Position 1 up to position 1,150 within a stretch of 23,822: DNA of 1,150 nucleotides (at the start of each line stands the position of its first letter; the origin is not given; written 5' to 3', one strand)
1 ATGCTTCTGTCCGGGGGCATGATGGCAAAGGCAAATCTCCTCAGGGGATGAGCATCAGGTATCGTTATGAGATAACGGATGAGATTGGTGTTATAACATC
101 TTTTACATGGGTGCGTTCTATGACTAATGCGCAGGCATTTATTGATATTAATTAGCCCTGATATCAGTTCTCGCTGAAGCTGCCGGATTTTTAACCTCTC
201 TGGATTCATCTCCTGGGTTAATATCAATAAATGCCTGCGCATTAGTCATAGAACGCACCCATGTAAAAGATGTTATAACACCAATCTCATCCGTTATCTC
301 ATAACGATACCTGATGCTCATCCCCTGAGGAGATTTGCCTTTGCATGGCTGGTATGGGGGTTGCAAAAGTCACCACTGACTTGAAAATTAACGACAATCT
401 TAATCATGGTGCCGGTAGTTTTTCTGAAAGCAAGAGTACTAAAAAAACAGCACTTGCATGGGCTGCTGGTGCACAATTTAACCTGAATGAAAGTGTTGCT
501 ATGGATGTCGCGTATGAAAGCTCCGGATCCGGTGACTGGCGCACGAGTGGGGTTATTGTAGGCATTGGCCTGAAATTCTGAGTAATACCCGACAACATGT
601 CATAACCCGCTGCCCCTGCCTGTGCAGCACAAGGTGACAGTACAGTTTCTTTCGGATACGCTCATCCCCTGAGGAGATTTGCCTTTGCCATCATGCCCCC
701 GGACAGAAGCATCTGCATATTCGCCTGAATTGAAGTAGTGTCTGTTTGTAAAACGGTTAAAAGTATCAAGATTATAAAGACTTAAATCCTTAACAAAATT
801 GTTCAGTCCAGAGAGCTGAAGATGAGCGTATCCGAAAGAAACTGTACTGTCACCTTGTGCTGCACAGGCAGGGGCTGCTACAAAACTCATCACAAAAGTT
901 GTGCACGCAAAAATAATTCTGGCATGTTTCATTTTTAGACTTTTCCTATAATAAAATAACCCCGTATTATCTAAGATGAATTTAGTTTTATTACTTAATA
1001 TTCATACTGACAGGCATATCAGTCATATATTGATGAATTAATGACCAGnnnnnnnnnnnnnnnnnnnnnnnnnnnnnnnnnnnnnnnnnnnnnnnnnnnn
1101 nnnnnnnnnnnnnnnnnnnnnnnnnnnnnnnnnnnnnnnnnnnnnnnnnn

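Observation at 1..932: Lom/Ail outer-membrane protein gene scrambled into a nested palindrome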

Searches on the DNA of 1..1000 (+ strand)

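Call 4: search_dna_similar(query=window:1-1000:+, collection=phages, mode=distant, max_rows=20)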
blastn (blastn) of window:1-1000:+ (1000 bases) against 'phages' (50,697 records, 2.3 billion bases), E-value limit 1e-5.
Records with a match: 204; places in all: 390; records where one place covers at least 80% of the query: 0.
Best place of each record, by identity: >=99% 1; 95-99% 1; 80-90% 179; 60-80% 23.
By first word of the organism name: Stx2a-converting 79; Escherichia 76; Stx1a-converting 13; Stx2-converting 12; Shigella 6; Enterobacteria 6; Stx 6; Stx1 4; Stx2 1; StxXX-converting 1.
By host as written in the record: - 109; Escherichia coli K514 (EHEC) 7; Escherichia coli O157:H7 Morioka V526 4; Escherichia coli O157:H7 4; Escherichia coli 3; Escherichia coli O145 2; Shigella flexneri 2a 2; Escherichia coli O103:H25 strain NIPH-11060424/NVH-734 2; and 58 more.
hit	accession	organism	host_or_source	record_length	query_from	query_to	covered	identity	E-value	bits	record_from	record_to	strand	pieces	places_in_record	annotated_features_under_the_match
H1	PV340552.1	Escherichia phage PhiR12_3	Escherichia coli ECOR13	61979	149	1000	54%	99.8%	7e-174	966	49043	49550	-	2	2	Lom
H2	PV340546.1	Escherichia phage PhiR5_2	Escherichia coli str. K-12 substr. ...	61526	149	1000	54%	98.5%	8e-173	930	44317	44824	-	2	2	Lom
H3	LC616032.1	Stx2a-converting phage Stx2_EH1965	-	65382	149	1000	54%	81.1%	3e-90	517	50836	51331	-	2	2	none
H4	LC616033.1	Stx2a-converting phage Stx2_EH0787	-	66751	149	1000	54%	81.1%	3e-90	517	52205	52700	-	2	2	none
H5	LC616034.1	Stx2a-converting phage Stx2_EH0337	-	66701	149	1000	54%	81.1%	3e-90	517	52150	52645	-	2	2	none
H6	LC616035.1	Stx2a-converting phage Stx2_13E027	-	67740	149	1000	54%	81.1%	3e-90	517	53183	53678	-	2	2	none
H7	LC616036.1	Stx2a-converting phage Stx2_PV06-102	-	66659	149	1000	54%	81.1%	3e-90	517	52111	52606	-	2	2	none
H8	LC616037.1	Stx2a-converting phage Stx2_4151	-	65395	149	1000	54%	81.1%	3e-90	517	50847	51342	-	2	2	none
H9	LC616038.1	Stx2a-converting phage Stx2_707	-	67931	149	1000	54%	81.1%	3e-90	517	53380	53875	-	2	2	none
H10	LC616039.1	Stx2a-converting phage Stx2_131033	-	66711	149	1000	54%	81.1%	3e-90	517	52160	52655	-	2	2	none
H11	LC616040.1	Stx2a-converting phage Stx2_3993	-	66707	149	1000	54%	81.1%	3e-90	517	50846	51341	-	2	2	none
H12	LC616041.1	Stx2a-converting phage Stx2_PV12-16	-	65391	149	1000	54%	81.1%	3e-90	517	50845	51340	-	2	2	none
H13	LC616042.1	Stx2a-converting phage Stx2_12E064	-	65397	149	1000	54%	81.1%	3e-90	517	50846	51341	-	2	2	none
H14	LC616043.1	Stx2a-converting phage Stx2_3725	-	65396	149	1000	54%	81.1%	3e-90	517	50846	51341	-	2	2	none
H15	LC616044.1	Stx2a-converting phage Stx2_8243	-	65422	149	1000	54%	81.1%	3e-90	517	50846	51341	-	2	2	none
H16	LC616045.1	Stx2a-converting phage Stx2_481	-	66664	149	1000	54%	81.1%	3e-90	517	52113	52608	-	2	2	none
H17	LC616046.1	Stx2a-converting phage Stx2_5122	-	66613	149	1000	54%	81.1%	3e-90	517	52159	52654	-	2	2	none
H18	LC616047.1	Stx2a-converting phage Stx2_6804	-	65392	149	1000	54%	81.1%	3e-90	517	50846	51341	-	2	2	none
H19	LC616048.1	Stx2a-converting phage Stx2_07Y06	-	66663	149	1000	54%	81.1%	3e-90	517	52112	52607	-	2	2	none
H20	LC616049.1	Stx2a-converting phage Stx2_11Y11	-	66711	149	1000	54%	81.1%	3e-90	517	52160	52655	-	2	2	none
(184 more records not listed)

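Call 5: search_dna_similar(query=window:1-1000:+, collection=ecoli_genomes, mode=near, max_rows=20)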
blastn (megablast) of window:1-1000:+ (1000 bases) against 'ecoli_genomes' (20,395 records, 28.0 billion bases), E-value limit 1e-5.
Records with a match: 96; places in all: 195; records where one place covers at least 80% of the query: 0.
Genomes with a match: 96 of 5426; with a place that covers at least 80% of the query: 0. Places per genome that has any: lowest 1, median 2, highest 6. On chromosomes: 195 places; on plasmids: 0.
Best place of each record, by identity: >=99% 10; 95-99% 2; 90-95% 13; 80-90% 71.
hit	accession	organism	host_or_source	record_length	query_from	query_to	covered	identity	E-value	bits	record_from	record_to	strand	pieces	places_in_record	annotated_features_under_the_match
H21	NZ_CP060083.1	Escherichia coli strain G1/2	Homo sapiens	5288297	149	1000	54%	100.0%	3e-177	993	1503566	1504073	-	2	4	Ail/Lom family outer membrane beta-barrel protein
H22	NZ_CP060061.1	Escherichia coli strain G6/7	Homo sapiens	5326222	149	1000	54%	100.0%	3e-177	993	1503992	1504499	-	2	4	Ail/Lom family outer membrane beta-barrel protein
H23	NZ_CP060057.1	Escherichia coli strain G8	Homo sapiens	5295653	149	1000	54%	100.0%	3e-177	993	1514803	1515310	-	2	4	Ail/Lom family outer membrane beta-barrel protein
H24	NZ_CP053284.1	Escherichia coli strain SCU-104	Homo sapiens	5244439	149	1000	54%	100.0%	3e-177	993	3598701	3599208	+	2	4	Ail/Lom family outer membrane beta-barrel protein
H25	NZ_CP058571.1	Escherichia coli strain EC2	Homo sapiens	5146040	149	1000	54%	99.6%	2e-175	982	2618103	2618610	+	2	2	Ail/Lom family outer membrane beta-barrel protein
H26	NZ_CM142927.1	Escherichia coli strain UCPROB-002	Homo sapiens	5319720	149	1000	54%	99.6%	2e-175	982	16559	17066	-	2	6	Ail/Lom family outer membrane beta-barrel protein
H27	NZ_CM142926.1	Escherichia coli strain UCPROB-001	Homo sapiens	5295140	149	1000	54%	99.6%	2e-175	982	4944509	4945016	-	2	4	Ail/Lom family outer membrane beta-barrel protein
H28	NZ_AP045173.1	Escherichia coli strain JNEC-KY177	Homo sapiens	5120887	149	1000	54%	98.9%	3e-177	959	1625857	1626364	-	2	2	Ail/Lom family outer membrane beta-barrel protein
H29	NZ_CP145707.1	Escherichia coli strain S1-CAM-02-A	Homo sapiens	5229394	149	1000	54%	98.5%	4e-176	945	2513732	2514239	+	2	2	Ail/Lom family outer membrane beta-barrel protein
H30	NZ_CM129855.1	Escherichia coli strain SW071611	wastewater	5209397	149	990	53%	99.6%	6e-170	963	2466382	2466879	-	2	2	Ail/Lom family outer membrane beta-barrel protein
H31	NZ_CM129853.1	Escherichia coli strain SW071619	wastewater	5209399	149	990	53%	99.6%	6e-170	963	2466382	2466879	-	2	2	Ail/Lom family outer membrane beta-barrel protein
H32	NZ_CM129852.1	Escherichia coli strain SW07163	wastewater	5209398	149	990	53%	99.6%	6e-170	963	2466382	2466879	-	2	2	Ail/Lom family outer membrane beta-barrel protein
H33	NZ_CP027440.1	Escherichia coli strain 2012C-4502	Homo sapiens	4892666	149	1000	54%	88.4%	4e-112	644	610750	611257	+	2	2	Ail/Lom family outer membrane beta-barrel protein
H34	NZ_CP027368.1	Escherichia coli strain 2014C-3307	Homo sapiens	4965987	149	1000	54%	88.4%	4e-112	644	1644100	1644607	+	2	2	Ail/Lom family outer membrane beta-barrel protein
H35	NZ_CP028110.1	Escherichia coli O121 str. RM8352 strain RM8352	creek sediment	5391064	342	612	27%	91.9%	1e-101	379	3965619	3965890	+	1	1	Ail/Lom family outer membrane beta-barrel protein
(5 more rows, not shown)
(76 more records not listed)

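Call 7: get_annotated_region(hit=H21, flank=4000)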
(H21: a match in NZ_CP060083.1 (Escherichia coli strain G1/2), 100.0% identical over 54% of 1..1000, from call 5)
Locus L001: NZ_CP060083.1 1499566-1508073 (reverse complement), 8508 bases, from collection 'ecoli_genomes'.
description: Escherichia coli strain G1/2 chromosome, complete genome
organism: Escherichia coli strain G1/2 (NCBI taxid 562)
replicon: chromosome; assembly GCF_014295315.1
host: Homo sapiens; source: feces from healthy individual; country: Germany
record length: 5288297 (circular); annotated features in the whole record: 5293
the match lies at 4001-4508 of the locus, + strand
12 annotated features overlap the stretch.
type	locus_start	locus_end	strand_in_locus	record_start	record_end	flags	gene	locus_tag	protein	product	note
CDS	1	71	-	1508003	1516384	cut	-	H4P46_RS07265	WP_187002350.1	LPD38 domain-containing protein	-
CDS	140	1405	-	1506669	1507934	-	-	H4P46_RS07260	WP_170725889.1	hypothetical protein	-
CDS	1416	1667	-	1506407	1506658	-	-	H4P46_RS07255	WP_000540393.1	hypothetical protein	-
CDS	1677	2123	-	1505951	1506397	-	-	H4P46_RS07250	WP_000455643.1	hypothetical protein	-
CDS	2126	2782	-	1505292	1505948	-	-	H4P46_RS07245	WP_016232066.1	hypothetical protein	-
CDS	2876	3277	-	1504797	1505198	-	-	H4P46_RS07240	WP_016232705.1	hypothetical protein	-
CDS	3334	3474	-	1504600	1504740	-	-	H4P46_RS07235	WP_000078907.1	Hok/Gef family protein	-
CDS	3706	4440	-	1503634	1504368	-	-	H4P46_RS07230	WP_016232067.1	Ail/Lom family outer membrane beta-barrel protein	-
CDS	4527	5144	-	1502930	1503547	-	-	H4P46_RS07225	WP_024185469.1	hypothetical protein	-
CDS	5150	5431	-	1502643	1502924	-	-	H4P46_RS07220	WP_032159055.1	hypothetical protein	-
CDS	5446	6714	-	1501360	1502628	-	-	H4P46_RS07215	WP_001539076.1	phage tail tip fiber protein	-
CDS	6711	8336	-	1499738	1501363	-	-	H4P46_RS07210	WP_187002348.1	hypothetical protein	-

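Call 8: get_annotated_region(hit=H1, flank=4000)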
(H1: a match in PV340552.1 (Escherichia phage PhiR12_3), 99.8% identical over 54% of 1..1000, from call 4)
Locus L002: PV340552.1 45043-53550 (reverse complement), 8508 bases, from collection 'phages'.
description: Escherichia phage PhiR12_3, complete genome.
organism: Escherichia phage PhiR12_3 (NCBI taxid 3416474)
taxonomy: Viruses
host: Escherichia coli ECOR13; source: -; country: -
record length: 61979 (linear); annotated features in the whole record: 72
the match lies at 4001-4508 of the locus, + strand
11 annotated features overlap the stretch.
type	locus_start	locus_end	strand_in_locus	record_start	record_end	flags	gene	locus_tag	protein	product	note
CDS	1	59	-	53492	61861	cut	-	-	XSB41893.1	hypothetical protein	-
CDS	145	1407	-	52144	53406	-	-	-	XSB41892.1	hypothetical protein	FIG00639620: hypothetical protein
CDS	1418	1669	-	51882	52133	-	-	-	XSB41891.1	hypothetical protein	-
CDS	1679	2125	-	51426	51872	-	-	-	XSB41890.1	hypothetical protein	FIG00642416: hypothetical protein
CDS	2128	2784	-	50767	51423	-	-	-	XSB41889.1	hypothetical protein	FIG00640276: hypothetical protein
CDS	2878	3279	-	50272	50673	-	-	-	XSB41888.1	hypothetical protein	unknown protein encoded by bacteriophage BP-933W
CDS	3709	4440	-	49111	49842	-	-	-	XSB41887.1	Lom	host-cell envelope protein Lom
CDS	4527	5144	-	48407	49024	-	-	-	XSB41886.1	hypothetical protein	FIG00641526: hypothetical protein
CDS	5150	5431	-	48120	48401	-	-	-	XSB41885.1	hypothetical protein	-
CDS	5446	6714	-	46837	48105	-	-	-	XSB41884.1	hypothetical protein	tail fiber protein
CDS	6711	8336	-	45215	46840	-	-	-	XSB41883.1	hypothetical protein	FIG00640812: hypothetical protein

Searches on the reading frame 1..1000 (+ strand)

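Call 28: search_protein_families(library=pfam, proteins=[L001:3706-4440:-], max_evalue=0.01)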
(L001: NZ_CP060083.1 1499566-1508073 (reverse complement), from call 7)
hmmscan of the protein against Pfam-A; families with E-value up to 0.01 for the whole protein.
L001:3706-4440:- (244 aa): 3 families
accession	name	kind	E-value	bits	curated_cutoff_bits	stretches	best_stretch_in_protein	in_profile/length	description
PF06316.17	Ail_Lom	-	2.7e-33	115.8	23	1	88-244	49-199/199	Enterobacterial Ail/Lom protein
PF13505.12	OMP_b-brl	-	1.6e-14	54.9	28.7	1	70-244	26-175/175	Outer membrane protein beta-barrel domain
PF01389.23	OmpA_membrane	-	1.2e-05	25.6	21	1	154-224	83-147/180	OmpA-like transmembrane domain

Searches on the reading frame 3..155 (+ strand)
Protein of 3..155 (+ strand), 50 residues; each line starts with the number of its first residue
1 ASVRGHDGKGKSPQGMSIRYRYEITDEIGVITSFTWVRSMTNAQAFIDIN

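Call 26: find_encoding_contigs(protein=window:3-155:+, flank=3000, max_places=10)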
Protein window:3-155:+ (50 aa): no gene with exactly this product is on record in the collection.

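Call 28: search_protein_families(library=pfam, proteins=[window:3-155:+], max_evalue=0.01)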
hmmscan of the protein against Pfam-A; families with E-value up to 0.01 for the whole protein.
window:3-155:+ (50 aa): 1 family
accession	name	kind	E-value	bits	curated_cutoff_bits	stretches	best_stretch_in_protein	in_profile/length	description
PF06316.17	Ail_Lom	-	6.1e-05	23.3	23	1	14-40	49-75/199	Enterobacterial Ail/Lom protein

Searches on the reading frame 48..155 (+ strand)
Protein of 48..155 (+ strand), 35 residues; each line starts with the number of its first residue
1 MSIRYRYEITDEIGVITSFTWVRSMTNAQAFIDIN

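Call 38: find_encoding_contigs(protein=window:48-155:+, flank=3000)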
Protein window:48-155:+ (35 aa): no gene with exactly this product is on record in the collection.

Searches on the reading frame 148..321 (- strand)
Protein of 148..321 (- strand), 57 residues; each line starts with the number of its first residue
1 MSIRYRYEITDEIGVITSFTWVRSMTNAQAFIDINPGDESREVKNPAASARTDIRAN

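Call 37: find_encoding_contigs(protein=window:148-321:-, flank=3000)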
Protein window:148-321:- (57 aa): no gene with exactly this product is on record in the collection.

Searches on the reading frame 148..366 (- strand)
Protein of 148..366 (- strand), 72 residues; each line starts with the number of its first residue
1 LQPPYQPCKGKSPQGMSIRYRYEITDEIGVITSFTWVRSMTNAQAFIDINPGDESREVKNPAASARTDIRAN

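Call 28: search_protein_families(library=pfam, proteins=[window:148-366:-], max_evalue=0.01)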
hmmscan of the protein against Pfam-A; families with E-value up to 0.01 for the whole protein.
window:148-366:- (72 aa): 1 family
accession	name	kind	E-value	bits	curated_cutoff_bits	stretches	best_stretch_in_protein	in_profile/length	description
PF06316.17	Ail_Lom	-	0.00012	22.4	23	1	14-42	49-77/199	Enterobacterial Ail/Lom protein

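Call 36: find_encoding_contigs(protein=window:148-366:-, flank=3000)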
Protein window:148-366:- (72 aa): no gene with exactly this product is on record in the collection.
